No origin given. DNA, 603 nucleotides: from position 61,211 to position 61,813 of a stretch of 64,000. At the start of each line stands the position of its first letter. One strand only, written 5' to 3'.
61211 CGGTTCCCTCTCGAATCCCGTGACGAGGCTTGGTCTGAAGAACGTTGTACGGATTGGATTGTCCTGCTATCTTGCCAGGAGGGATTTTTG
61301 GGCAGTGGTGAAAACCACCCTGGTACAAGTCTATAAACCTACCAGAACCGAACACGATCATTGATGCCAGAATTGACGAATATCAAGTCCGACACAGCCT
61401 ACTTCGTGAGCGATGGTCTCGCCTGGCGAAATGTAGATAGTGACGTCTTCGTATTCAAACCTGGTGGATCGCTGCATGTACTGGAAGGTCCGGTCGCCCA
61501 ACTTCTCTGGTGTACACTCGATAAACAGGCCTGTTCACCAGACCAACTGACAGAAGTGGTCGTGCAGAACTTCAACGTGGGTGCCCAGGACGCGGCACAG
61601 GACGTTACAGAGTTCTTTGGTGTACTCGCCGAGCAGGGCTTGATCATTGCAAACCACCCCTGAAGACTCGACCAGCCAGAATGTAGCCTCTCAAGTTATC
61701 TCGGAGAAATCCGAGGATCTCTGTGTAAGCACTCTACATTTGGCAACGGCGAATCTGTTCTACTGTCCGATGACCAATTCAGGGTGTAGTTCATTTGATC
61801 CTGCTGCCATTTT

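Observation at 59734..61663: AAA+ ATPase with novel N-domain followed by an orphan PqqD-like (RRE) gene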

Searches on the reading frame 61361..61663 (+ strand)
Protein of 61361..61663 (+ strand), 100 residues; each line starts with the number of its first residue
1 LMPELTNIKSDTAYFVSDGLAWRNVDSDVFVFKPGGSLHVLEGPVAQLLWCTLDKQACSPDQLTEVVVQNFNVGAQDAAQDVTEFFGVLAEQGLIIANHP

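Call 3: search_protein_families(library=pfam, proteins=[window:61361-61663:+], max_evalue=0.1)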
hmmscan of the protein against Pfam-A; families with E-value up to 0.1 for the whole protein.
window:61361-61663:+ (100 aa): 1 family
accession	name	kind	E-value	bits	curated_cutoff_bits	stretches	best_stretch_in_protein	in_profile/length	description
PF05402.18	PqqD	-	3.8e-07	30.8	23.4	1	44-95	17-67/67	Coenzyme PQQ synthesis protein D (PqqD)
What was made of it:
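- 61361..61663 (+): PqqD-family RiPP recognition element (99-100 aa). It is the first gene of the conserved cassette. Pfam PqqD 30.8 bits against GA 23.4 (call 3).
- Checked: The 100-aa protein (61361-61663) hits Pfam PqqD PF05402 at 3.8e-7, 30.8 bits against a gathering score of 23.4 (call 3).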

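Call 7: search_protein_families(library=ncbifam, proteins=[window:61361-61663:+], max_evalue=0.1)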
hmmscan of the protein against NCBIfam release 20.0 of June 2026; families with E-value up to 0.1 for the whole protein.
window:61361-61663:+ (100 aa): 4 families
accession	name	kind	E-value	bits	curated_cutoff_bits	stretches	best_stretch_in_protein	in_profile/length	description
TIGR04353.1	PqqD_rel_X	equivalog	0.00021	22.2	35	1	26-95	2-73/74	HPr-rel-A system PqqD family peptide chaperone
NF033536.1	lasso_PqqD_Bac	exception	0.0028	17.8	80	1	49-95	41-86/88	lasso peptide biosynthesis PqqD family chaperone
NF033530.1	lasso_PqqD_Strm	exception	0.0053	17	70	1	57-95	40-78/78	lasso peptide biosynthesis PqqD family chaperone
TIGR04248.1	SCM_PqqD_rel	equivalog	0.014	15.6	100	1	29-94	16-80/84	SynChlorMet cassette protein ScmD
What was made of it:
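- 61361..61663 (+): The best NCBIfam hits are the HPr-rel-A system PqqD chaperone, lasso PqqD and ScmD, all below their cut-offs (call 7).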

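Call 9: search_solved_structures(query=window:61361-61663:+, max_evalue=10, show_alignments=3)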
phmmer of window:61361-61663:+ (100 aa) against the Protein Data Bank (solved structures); distinct sequences matched with E-value up to 10: 1.
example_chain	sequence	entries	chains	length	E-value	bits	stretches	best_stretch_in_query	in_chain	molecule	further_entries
5v1u_A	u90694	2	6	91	0.18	15.5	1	13-95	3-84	TbiB1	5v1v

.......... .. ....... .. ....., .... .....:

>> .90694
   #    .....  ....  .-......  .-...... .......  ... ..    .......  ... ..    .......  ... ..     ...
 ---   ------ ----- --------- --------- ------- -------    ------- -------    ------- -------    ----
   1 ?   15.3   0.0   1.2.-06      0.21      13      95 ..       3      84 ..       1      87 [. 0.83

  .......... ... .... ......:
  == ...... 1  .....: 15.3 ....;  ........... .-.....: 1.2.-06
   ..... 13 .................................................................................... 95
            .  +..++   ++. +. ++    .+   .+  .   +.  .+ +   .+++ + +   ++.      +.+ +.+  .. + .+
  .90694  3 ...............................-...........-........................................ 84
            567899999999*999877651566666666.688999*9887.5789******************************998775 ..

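Call 15: find_homologous_proteins(query=window:61361-61663:+, max_evalue=0.001)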
Query window:61361-61663:+ (100 aa): 1 proteins with E <= 0.001 among 2 candidates.
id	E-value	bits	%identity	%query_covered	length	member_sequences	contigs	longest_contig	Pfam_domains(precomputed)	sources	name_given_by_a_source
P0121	3.5e-60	218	100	99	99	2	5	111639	PF05402.19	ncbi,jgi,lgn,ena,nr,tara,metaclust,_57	ncbi:MAG: hypothetical protein CMH54_01170 [Myxococcales bacterium]|nr:hypothetical protein [Myxococ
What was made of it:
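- Tried and rejected: PqqD subfamily searches: the word-index search with the single protein found only itself (call 15).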

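Call 23: find_related_loci(query=A2, collection=genome_contigs, flank=10000)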
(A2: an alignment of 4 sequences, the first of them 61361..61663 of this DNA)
Query A2 (100 aa) in genome_contigs; peptide patterns used: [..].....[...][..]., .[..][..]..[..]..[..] (x = any residue, [..] = any of these).
179 stretches matched a pattern; 1 encode a relative of the query (tblastn E <= 1e-3); 1 distinct loci.
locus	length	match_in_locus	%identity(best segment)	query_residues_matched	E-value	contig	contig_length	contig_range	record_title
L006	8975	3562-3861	92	1-100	9e-63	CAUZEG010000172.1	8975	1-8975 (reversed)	MAG: Myxococcales bacterium isolate CB27_Tmax.121 genome assembly, contig: Ga0310121_10007505, whole genome shotgun sequ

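Call 24: find_related_loci(query=A2, collection=metagenome_contigs, flank=10000)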
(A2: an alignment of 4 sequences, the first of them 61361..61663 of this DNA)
Query A2 (100 aa) in metagenome_contigs; peptide patterns used: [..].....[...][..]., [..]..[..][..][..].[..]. (x = any residue, [..] = any of these).
112 stretches matched a pattern; 2 encode a relative of the query (tblastn E <= 1e-3); 2 distinct loci.
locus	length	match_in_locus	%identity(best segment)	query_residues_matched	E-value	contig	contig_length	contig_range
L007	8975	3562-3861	92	1-100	1e-62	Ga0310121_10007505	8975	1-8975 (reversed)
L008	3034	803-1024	41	18-91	3e-19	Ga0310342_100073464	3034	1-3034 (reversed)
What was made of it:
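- Tried and rejected: The genome and metagenome locus scans returned only 1 and 2 loci (calls 23, 24), so broad co-occurrence statistics for this PqqD subfamily were not possible.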

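Call 25: find_homologous_proteins(query=A2, max_evalue=0.01)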
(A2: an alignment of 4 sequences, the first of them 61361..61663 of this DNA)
Query A2 (4 sequences) (100 aa, profile of the alignment): 9 proteins with E <= 0.01 among 1161 candidates.
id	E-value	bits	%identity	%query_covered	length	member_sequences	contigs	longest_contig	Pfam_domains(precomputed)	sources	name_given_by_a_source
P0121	1.6e-44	168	100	99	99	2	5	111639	PF05402.19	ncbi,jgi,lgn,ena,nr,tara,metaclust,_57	ncbi:MAG: hypothetical protein CMH54_01170 [Myxococcales bacterium]|nr:hypothetical protein [Myxococ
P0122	1.3e-43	165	41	78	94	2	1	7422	PF05402.19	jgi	jgi:hypothetical protein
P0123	1.9e-43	164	36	85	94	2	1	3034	PF05402.19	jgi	-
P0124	6.9e-40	153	42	78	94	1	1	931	PF05402.19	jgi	-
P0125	9.7e-40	152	37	89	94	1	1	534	PF05402.19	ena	-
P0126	7.8e-34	133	38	91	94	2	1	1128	PF05402.19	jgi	-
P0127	4.1e-32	128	36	88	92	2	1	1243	PF05402.19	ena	-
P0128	1.1e-31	127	36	84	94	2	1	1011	PF05402.19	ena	-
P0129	1.4e-21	94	41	92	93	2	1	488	PF05402.19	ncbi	-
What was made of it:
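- Tried and rejected: With an alignment it found 9 proteins, all on short marine contigs (call 25).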

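Call 31: find_encoding_contigs(protein=P0121, flank=10000, max_places=3)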
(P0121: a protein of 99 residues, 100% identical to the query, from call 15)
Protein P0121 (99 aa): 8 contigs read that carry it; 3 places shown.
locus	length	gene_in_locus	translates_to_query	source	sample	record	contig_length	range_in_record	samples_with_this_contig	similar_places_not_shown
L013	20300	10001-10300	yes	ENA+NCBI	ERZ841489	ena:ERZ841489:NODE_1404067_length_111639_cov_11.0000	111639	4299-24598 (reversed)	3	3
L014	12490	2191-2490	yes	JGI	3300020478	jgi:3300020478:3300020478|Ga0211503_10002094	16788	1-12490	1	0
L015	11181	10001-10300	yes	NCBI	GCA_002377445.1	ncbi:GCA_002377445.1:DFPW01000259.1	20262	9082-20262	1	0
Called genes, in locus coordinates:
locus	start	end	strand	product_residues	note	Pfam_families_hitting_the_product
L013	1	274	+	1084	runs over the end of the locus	PF03176:MMPL, PF02460:Patched (faint)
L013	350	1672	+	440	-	PF00069:Pkinase, PF07714:PK_Tyr_Ser-Thr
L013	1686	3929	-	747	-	PF01510:Amidase_2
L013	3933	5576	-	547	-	-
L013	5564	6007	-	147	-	-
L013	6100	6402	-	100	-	PF12823:DUF3817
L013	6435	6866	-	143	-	-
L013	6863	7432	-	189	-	PF13302:Acetyltransf_3, PF13420:Acetyltransf_4 (weak), PF00583:Acetyltransf_1, PF13673:Acetyltransf_10 (weak), PF13508:Acetyltransf_7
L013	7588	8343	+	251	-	-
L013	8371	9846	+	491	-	PF00004:AAA, PF17862:AAA_lid_3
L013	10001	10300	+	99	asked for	PF05402:PqqD (weak)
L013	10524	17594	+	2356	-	PF01839:FG-GAP (faint), PF19077:Big_13 (weak), PF13517:FG-GAP_3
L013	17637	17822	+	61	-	-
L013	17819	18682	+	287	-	-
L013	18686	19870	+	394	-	PF04055:Radical_SAM, PF13186:SPASM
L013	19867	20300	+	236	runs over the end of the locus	-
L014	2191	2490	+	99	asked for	PF05402:PqqD (weak)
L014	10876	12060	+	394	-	PF04055:Radical_SAM, PF13186:SPASM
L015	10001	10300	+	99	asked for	PF05402:PqqD (weak)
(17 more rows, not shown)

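Call 34: search_protein_families(library=ncbifam, proteins=[L013:17637-17822:+, L013:17819-18682:+, L013:18686-19870:+, L013:19867-20298:+, L013:10524-17594:+], max_evalue=0.1)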
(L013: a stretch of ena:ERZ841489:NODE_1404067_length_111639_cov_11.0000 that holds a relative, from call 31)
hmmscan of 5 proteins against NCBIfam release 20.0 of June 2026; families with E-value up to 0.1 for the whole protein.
L013:17637-17822:+ (61 aa): 0 families

L013:17819-18682:+ (287 aa): 5 families
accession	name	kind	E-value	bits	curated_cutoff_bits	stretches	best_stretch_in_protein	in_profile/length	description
NF010335.0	PRK13764.1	equivalog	0.033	12.7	340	1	138-157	263-282/613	ATPase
NF011646.0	PRK15064.1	equivalog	0.06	11.8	762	1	123-176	330-381/530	ABC-F family ATPase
NF006821.0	PRK09344.1-3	subfamily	0.085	11.4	369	0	105-159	182-243/525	phosphoenolpyruvate carboxykinase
NF010061.0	PRK13538.1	equivalog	0.089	12.3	195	0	121-175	14-66/211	cytochrome c biogenesis heme-transporting ATPase CcmA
NF000361.1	self_FomB_kinase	exception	0.089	11.8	400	0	122-188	122-187/325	FomB family phosphonate monophosphate kinase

L013:18686-19870:+ (394 aa): 73 families (the best 25 are shown)
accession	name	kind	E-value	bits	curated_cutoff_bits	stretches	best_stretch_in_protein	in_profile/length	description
TIGR04055.1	rSAM_NirJ2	equivalog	5.3e-31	108.4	500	2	26-174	6-156/326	putative heme d1 biosynthesis radical SAM protein NirJ2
TIGR04545.1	rSAM_ahbD_hemeb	equivalog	5.9e-28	98.3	500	2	24-174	4-157/339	heme b synthase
TIGR04053.2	TIGR04053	equivalog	8.4e-28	97.6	395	2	25-184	13-178/366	TIGR04053 family radical SAM/SPASM domain-containing protein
TIGR03962.1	mycofact_rSAM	equivalog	2e-27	96.3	265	1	23-316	15-314/339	mycofactocin radical SAM maturase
TIGR02109.1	PQQ_syn_pqqE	equivalog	4.3e-27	95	381.35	2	22-170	9-160/358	pyrroloquinoline quinone biosynthesis protein PqqE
TIGR04051.1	rSAM_NirJ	equivalog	1.9e-26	92.9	515.45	2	24-188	6-172/354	heme d1 biosynthesis radical SAM protein NirJ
TIGR04250.1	SCM_rSAM_ScmE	equivalog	7.9e-26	90.8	400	2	21-174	4-160/358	SynChlorMet cassette radical SAM/SPASM protein ScmE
TIGR04303.1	GeoRSP_rSAM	equivalog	2.4e-24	86.5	400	2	27-176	12-161/325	GeoRSP system radical SAM/SPASM protein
TIGR03913.1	rad_SAM_trio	equivalog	1.8e-23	82.7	591.75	2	22-164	19-164/477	GDL motif peptide-associated radical SAM/SPASM maturase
TIGR04347.1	pseudo_SAM_Halo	equivalog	4.8e-20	72.2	525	2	22-183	40-203/390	TIGR04347 family pseudo-SAM/SPASM protein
NF050035.1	rSAM_WgK_link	exception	4.5e-19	68.7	650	2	13-153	4-145/367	radical SAM/SPASM peptide maturase WgkB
NF045574.1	sacti_mat_StsB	exception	9e-19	67.6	625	1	13-337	89-417/466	StsB family radical SAM/SPASM domain sactipeptide maturase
TIGR04054.1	rSAM_NirJ1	equivalog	1.6e-18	66.5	650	2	21-168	37-186/387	putative heme d1 biosynthesis radical SAM protein NirJ1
TIGR02668.1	moaA_archaeal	equivalog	2.7e-18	66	325.25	1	19-180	9-174/303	GTP 3',8-cyclase MoaA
TIGR02666.1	moaA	equivalog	7.5e-18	64.6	284.05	1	21-168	11-168/336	GTP 3',8-cyclase MoaA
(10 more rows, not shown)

L013:19867-20298:+ (144 aa): 1 family
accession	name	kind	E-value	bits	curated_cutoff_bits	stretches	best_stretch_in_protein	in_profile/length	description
NF045667.1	MTase_DVU1556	equivalog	0.028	13.9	155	1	33-77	72-120/213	DVU_1556 family methyltransferase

L013:10524-17594:+ (2356 aa): 5 families
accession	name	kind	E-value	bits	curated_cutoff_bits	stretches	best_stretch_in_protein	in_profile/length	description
NF047446.1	barrel_OmpL47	domain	1.8e-07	31.5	40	0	698-725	32-61/68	OmpL47-type beta-barrel domain-containing protein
NF047441.1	Lepto_OmpL47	equivalog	2.7e-05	24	250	0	706-743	204-241/336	multi-beta-barrel domain surface protein OmpL47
NF047539.1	XAC2610_fam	domain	0.00017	22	35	0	1976-2021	2-47/89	XAC2610-related protein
NF033510.3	Ca_tandemer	repeat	0.00024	21.4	50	2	1302-1391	5-95/96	Ca2+-stabilized repeat-containing adhesin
NF058578.1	CPR_pilus_PamR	equivalog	0.036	12.9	300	0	347-386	189-228/297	pilus system RbmA-like protein PamR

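Call 35: search_protein_families(library=pfam, proteins=[L013:17637-17822:+, L013:17819-18682:+, L013:18686-19870:+, L013:19867-20298:+, L013:10524-17594:+], max_evalue=0.1)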
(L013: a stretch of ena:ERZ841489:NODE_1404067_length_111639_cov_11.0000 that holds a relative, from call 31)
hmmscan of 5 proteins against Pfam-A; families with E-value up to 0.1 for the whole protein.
L013:17637-17822:+ (61 aa): 0 families

L013:17819-18682:+ (287 aa): 2 families
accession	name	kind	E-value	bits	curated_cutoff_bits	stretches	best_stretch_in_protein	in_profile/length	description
PF13671.12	AAA_33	-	0.045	14.5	27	0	141-156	2-17/143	AAA domain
PF13191.12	AAA_16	-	0.07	14.1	32.6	0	137-155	23-41/167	AAA ATPase domain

L013:18686-19870:+ (394 aa): 3 families
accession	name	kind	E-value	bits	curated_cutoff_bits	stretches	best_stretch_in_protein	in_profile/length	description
PF04055.27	Radical_SAM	-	1e-17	65.2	29.5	1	26-166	3-152/166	Radical SAM superfamily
PF13186.11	SPASM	-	2.8e-12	47.2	21.5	1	246-306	1-66/67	Iron-sulfur cluster-binding domain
PF13353.11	Fer4_12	-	0.0015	19.2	22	1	29-92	14-82/137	4Fe-4S single cluster domain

L013:19867-20298:+ (144 aa): 1 family
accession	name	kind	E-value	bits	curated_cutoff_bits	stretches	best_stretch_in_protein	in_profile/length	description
PF08241.18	Methyltransf_11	-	0.016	16.3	21.2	1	37-75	52-94/95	Methyltransferase domain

L013:10524-17594:+ (2356 aa): 5 families
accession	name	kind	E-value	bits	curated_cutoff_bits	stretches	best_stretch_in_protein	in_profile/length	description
PF19077.6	Big_13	-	1.9e-18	67.2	27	3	1328-1405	30-102/102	Bacterial Ig-like domain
PF13517.12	FG-GAP_3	-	9.4e-11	42.6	26.9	2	1979-2051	1-61/61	FG-GAP-like repeat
PF01839.29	FG-GAP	-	7.2e-08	32.6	22.1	2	2034-2061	3-36/37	FG-GAP repeat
PF13750.12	Big_3_3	-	8.4e-05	22.7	27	1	1373-1413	12-51/157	Bacterial Ig-like domain (group 3)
PF02470.25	MlaD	-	0.0056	17.3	25.1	0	972-1018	11-60/81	MlaD protein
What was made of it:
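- On Radical SAM/SPASM peptide maturase: PF04055 1e-17 and PF13186 2.8e-12 (call 35).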

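Call 36: search_solved_structures(query=L013:17819-18682:+, max_evalue=10, show_alignments=3)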
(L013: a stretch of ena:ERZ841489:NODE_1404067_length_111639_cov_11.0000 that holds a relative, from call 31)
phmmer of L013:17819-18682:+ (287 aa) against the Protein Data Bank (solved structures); distinct sequences matched with E-value up to 10: 4.
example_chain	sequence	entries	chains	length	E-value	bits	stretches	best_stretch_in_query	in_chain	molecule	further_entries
6c2u_A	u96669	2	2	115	0.62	12.4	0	141-154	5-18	phosphate-loop protein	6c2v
8ce1_a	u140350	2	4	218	0.85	12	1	117-177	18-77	Cytochrome c biogenesis ATP-binding export protein CcmA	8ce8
8ce5_A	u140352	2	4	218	0.85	12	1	117-177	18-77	Cytochrome c biogenesis ATP-binding export protein CcmA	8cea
1jj7_A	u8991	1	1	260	1.5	11.2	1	122-177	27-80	PEPTIDE TRANSPORTER TAP1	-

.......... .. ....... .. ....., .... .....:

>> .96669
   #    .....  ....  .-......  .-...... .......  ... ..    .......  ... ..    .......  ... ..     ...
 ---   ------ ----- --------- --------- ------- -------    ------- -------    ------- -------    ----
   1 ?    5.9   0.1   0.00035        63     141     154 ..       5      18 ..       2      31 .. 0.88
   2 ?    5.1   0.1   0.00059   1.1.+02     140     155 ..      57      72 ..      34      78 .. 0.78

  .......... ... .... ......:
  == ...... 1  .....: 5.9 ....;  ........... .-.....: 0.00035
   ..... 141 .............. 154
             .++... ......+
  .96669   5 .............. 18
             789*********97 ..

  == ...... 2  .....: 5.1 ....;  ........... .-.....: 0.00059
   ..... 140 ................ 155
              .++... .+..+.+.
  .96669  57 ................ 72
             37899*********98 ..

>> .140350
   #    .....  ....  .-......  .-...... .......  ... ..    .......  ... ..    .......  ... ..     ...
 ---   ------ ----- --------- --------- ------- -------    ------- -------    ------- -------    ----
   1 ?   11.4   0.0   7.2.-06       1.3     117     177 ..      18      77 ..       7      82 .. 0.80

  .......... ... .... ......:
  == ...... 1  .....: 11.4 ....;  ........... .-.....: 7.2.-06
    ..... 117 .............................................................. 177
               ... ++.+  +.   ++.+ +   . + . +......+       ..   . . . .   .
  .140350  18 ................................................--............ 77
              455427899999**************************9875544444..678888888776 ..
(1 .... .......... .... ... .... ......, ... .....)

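Call 37: search_solved_structures(query=L013:18686-19870:+, max_evalue=0.001)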
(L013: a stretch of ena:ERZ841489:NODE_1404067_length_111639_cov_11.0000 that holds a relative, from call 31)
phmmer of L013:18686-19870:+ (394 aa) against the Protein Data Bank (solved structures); distinct sequences matched with E-value up to 0.001: 4.
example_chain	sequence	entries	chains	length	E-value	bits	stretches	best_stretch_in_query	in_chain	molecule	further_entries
6efn_A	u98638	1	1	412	1.6e-13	53.6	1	21-292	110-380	Sporulation killing factor maturation protein SkfB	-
6c8v_A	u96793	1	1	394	7.3e-13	51.4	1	24-334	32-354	Coenzyme PQQ synthesis protein E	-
1tv7_A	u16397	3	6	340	1.5e-06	30.6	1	21-170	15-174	Molybdenum cofactor biosynthesis protein A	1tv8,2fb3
2fb2_A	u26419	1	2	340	2.3e-06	30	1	22-170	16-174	Molybdenum cofactor biosynthesis protein A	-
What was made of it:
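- Closest known: PqqD-PqqE. Same: PDB PqqE 6c8v matches at 7e-13 (calls 34, 37).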

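Call 46: search_dna_similar(query=L013:17819-18682:+, collection=plasmids, mode=protein, max_evalue=0.01, max_rows=15)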
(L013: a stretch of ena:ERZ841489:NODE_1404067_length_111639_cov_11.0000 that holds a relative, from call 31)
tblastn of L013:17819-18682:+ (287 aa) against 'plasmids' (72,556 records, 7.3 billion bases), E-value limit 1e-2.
No match.

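Call 47: predict_structure(alignment_id=A3)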
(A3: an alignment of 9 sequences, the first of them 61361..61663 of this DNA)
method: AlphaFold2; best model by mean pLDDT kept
length: 100 residues; sequences in the alignment: 9
mean_pLDDT: 90.6   pTM: 0.82
mean pLDDT of the five models: 90.6, 89.7, 89.7, 89.4, 88.9
residues with pLDDT >= 90: 86; 70-90: 6; 50-70: 3; < 50: 5
segments of 3 or more residues with pLDDT < 50: 1-4
pLDDT, mean of each block of 10 residues (from residue 1): 61 92 96 95 97 95 97 95 95 85
secondary structure, 60 per line:
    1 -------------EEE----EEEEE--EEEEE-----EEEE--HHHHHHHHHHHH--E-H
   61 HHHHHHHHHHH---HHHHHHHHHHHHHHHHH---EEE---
elements in order: E14-16 E21-25 E28-32 E38-41 H44-55 H60-71 H75-91 E95-97
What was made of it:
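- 61361..61663 (+): AF2 pLDDT is 90.6 (call 47).
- On PqqD / RiPP recognition element (PF05402): AF2 pLDDT 90.6, strands 21-25, 28-32 and 38-41, helices 44-55, 60-71 and 75-91 (call 47).
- Checked: The AlphaFold2 model of that protein has pLDDT 90.6 and the order strand-strand-strand then three helices (call 47).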

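Call 49: fold_search(model_id=the predicted structure, library=pdb)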
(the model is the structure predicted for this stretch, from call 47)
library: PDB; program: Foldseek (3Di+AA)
matches with E <= 10: 795; with E <= 0.001: 6
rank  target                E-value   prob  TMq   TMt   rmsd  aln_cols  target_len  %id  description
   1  5v1v_A                1.6e-05  1.00  0.74  0.83   2.8        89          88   19  TbiB1 in Complex with the TbiA(alpha) Leader Peptide (released 2018-09-05)
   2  5v1u_B                4.3e-05  1.00  0.72  0.82   2.4        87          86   18  TbiB1 in Complex with the TbiA(beta) Leader Peptide (released 2018-09-05)
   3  5v1u_A                9.1e-05  1.00  0.71  0.83   1.7        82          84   20  TbiB1 in Complex with the TbiA(beta) Leader Peptide (released 2018-09-05)
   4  5v1u_C                2.5e-04  1.00  0.69  0.80   2.8        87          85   18  TbiB1 in Complex with the TbiA(beta) Leader Peptide (released 2018-09-05)
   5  5v1u_D                6.9e-04  1.00  0.67  0.79   2.2        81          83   20  TbiB1 in Complex with the TbiA(beta) Leader Peptide (released 2018-09-05)
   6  6jx3_B                8.3e-04  1.00  0.68  0.79   2.1        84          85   17  Lasso peptide synthetase B1 complexed with the leader peptide (released 2019-06-26)
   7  5sxy_MODEL_1_A        1.1e-03  1.00  0.75  0.79   2.2        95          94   13  The solution NMR structure for the PqqD truncation of Methylobacterium extorquens PqqCD representing a functio (released 2017-05-24)
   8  8t19_A                2.4e-03  1.00  0.58  0.65   3.1        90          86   27  RiPP precursor peptide recognition element (RRE) domain of Ocin-ThiF-like partner protein, PbtF, bound to an 8 residue (released 2024-06-12)
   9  5lq4_B                4.0e-03  1.00  0.65  0.16   2.5        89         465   17  The Structure of ThcOx, the First Oxidase Protein from the Cyanobactin Pathways (released 2016-11-09)
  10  4bs9                  5.2e-03  1.00  0.65  0.11   2.4        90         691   17  Structure of the heterocyclase TruD (released 2013-11-06)
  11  4v1t_B                6.6e-03  1.00  0.64  0.10   2.5        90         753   14  Heterocyclase in complex with substrate and Cofactor (released 2015-01-14)
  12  5lq4_A                7.5e-03  1.00  0.64  0.17   2.8        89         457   17  The Structure of ThcOx, the First Oxidase Protein from the Cyanobactin Pathways (released 2016-11-09)
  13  8vpo                  8.0e-03  1.00  0.64  0.16   2.9        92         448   13  X-Ray Crystal Structure of TigE from Paramaledivibacter caminithermalis (released 2024-02-07)
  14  5ehk_A                1.8e-02  1.00  0.57  0.07   3.8        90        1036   18  Crystal structure of tRNA dependent lantibiotic dehydratase MibB from Microbispora sp. 107891 (released 2016-03-02)
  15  4v1t_A                2.1e-02  1.00  0.56  0.09   3.2        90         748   16  Heterocyclase in complex with substrate and Cofactor (released 2015-01-14)
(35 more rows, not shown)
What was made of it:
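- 61361..61663 (+): Foldseek top hits are TbiB1, lasso B1 and PqqD (call 49).
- On PqqD / RiPP recognition element (PF05402): Foldseek: TbiB1 5v1v E 1.6e-5, TM 0.74/0.83; lasso B1 6jx3; PqqD 5sxy (call 49).
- Checked: Its best PDB matches are leader-bound lasso B1 protein TbiB1 (E 1.6e-5, TM 0.74/0.83), PqqD 5sxy and other recognition elements (call 49).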
